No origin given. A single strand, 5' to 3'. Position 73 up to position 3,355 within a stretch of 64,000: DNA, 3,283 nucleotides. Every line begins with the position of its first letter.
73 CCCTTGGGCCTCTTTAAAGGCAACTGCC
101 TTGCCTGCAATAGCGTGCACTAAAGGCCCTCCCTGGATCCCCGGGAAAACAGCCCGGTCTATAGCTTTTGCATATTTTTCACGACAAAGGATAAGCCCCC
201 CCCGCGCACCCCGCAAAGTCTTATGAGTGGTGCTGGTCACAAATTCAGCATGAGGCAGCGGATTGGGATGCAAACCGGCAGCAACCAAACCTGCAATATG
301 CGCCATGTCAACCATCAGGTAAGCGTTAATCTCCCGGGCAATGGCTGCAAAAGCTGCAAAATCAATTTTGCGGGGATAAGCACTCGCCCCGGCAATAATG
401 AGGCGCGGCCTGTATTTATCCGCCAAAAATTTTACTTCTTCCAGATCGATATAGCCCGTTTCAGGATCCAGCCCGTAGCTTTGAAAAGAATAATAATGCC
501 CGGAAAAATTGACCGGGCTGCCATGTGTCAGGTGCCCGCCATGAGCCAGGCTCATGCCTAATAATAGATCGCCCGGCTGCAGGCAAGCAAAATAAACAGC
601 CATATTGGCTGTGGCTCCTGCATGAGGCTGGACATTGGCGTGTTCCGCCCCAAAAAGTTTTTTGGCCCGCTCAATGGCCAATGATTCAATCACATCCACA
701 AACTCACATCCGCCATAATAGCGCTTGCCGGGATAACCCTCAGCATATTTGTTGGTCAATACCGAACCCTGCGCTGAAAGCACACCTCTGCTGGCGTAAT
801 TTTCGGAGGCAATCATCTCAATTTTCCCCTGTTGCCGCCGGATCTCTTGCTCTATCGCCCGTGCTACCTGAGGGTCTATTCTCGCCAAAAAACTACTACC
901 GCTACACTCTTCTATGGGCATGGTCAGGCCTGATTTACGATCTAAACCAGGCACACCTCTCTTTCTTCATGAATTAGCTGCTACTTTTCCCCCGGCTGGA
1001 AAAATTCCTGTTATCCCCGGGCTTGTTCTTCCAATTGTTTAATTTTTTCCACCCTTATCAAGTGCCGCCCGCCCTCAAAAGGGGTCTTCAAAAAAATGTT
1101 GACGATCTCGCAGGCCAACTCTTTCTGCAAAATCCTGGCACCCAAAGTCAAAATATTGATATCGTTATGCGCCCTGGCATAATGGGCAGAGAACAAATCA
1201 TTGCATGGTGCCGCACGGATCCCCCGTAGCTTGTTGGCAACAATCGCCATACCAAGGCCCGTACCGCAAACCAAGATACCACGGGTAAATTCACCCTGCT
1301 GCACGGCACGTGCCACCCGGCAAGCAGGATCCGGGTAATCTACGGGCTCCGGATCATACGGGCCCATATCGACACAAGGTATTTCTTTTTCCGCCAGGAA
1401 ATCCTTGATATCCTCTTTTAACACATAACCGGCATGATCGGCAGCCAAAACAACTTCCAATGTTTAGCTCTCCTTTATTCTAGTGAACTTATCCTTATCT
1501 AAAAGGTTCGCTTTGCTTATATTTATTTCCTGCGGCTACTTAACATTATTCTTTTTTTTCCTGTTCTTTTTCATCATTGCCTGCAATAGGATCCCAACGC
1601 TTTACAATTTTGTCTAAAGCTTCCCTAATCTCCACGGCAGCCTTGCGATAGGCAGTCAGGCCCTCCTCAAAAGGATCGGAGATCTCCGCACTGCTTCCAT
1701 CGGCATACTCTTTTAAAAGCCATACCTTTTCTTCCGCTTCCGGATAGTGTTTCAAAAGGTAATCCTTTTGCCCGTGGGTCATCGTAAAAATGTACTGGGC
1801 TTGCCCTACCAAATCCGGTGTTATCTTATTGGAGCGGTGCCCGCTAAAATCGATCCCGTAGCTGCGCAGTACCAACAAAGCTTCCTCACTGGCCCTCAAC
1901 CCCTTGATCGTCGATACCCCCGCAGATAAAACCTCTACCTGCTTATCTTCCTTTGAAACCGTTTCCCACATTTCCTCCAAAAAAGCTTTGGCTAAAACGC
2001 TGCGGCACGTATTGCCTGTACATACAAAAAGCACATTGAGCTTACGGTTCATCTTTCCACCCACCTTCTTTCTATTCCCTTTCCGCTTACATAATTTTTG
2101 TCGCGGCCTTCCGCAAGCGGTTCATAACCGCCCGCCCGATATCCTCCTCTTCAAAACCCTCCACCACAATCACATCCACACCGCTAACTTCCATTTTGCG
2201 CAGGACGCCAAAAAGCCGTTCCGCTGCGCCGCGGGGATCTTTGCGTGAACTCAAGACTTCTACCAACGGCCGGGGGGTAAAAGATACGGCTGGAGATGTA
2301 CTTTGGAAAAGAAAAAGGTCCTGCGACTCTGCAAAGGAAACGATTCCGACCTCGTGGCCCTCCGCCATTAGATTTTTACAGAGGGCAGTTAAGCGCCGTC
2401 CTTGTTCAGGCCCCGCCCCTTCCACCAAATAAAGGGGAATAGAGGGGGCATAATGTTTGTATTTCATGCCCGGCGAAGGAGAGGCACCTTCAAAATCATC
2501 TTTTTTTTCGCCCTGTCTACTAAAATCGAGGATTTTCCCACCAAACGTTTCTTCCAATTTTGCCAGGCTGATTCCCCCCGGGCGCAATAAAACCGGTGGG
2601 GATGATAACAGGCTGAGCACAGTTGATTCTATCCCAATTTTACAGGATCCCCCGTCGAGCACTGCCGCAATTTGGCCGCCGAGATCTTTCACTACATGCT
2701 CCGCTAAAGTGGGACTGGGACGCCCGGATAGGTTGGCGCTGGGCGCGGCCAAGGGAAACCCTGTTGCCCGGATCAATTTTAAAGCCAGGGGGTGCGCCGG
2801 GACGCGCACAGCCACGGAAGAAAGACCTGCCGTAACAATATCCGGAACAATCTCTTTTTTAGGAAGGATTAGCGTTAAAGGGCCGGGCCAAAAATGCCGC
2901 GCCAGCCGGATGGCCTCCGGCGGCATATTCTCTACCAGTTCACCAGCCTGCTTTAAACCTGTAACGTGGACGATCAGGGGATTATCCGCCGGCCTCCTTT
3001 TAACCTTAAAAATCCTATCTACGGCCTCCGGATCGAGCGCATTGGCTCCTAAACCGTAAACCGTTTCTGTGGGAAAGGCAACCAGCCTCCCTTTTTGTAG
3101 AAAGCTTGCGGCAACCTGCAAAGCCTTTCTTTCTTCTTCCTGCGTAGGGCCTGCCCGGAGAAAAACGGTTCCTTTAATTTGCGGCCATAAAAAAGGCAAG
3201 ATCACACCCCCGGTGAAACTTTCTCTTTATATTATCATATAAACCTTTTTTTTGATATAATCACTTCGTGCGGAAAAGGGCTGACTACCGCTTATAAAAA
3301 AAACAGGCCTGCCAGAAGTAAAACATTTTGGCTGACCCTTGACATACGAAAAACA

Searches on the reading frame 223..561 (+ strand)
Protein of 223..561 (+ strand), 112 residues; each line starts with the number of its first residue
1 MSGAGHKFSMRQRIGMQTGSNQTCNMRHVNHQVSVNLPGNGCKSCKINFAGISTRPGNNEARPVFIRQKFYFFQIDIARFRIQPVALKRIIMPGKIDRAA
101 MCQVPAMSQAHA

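Call 77: search_protein_families(library=pfam, proteins=[window:223-561:+], max_evalue=0.00001)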
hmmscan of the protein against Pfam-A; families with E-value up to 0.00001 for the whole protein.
window:223-561:+ (112 aa): 0 families
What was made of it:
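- On MITE (non-autonomous terminal-inverted-repeat element): 228 nt. The ORFs that overlap it have no Pfam match (call 77).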

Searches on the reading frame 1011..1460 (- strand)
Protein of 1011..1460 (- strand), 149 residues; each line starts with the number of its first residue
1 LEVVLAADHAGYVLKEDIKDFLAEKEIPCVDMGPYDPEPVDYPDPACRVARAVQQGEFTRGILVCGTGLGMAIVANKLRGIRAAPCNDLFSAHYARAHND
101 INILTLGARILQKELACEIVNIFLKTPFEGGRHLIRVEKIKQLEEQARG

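Call 77: search_protein_families(library=pfam, proteins=[window:1011-1460:-], max_evalue=0.00001)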
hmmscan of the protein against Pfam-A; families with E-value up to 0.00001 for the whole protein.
window:1011-1460:- (149 aa): 1 family
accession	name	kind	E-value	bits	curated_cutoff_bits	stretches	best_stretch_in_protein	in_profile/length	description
PF02502.23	LacAB_rpiB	-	7.3e-54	181.9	24.7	1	3-140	1-138/138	Ribose/Galactose Isomerase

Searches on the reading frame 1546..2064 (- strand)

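Call 77: search_protein_families(library=pfam, proteins=[window:1546-2064:-], max_evalue=0.00001)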
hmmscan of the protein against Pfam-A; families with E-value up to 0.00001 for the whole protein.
window:1546-2064:- (172 aa): 1 family
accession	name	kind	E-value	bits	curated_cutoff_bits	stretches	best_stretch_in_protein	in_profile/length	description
PF01451.26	LMWPc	-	9.8e-29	100.8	23.2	1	11-152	1-142/144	Low molecular weight phosphotyrosine protein phosphatase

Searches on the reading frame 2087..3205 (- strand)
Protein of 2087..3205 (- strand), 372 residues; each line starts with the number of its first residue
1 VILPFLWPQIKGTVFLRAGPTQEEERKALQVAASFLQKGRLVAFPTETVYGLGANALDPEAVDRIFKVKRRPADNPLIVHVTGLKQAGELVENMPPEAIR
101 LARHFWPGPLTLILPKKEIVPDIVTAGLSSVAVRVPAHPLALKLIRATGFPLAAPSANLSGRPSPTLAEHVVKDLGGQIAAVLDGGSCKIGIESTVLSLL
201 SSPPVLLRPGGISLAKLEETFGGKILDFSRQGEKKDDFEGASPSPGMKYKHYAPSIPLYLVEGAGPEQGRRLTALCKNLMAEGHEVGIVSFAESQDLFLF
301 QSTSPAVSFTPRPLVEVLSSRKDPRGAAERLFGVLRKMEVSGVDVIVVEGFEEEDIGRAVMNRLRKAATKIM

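Call 77: search_protein_families(library=pfam, proteins=[window:2087-3205:-], max_evalue=0.00001)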
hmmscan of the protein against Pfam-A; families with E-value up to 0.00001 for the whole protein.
window:2087-3205:- (372 aa): 2 families
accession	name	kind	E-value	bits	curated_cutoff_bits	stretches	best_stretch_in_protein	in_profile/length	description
PF01300.24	Sua5_yciO_yrdC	-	1.6e-62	210.6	25.1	1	35-210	2-178/178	Telomere recombination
PF03481.19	Sua5_C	-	2.3e-31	109.6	22.9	1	212-368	1-135/136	Threonylcarbamoyl-AMP synthase, C-terminal domain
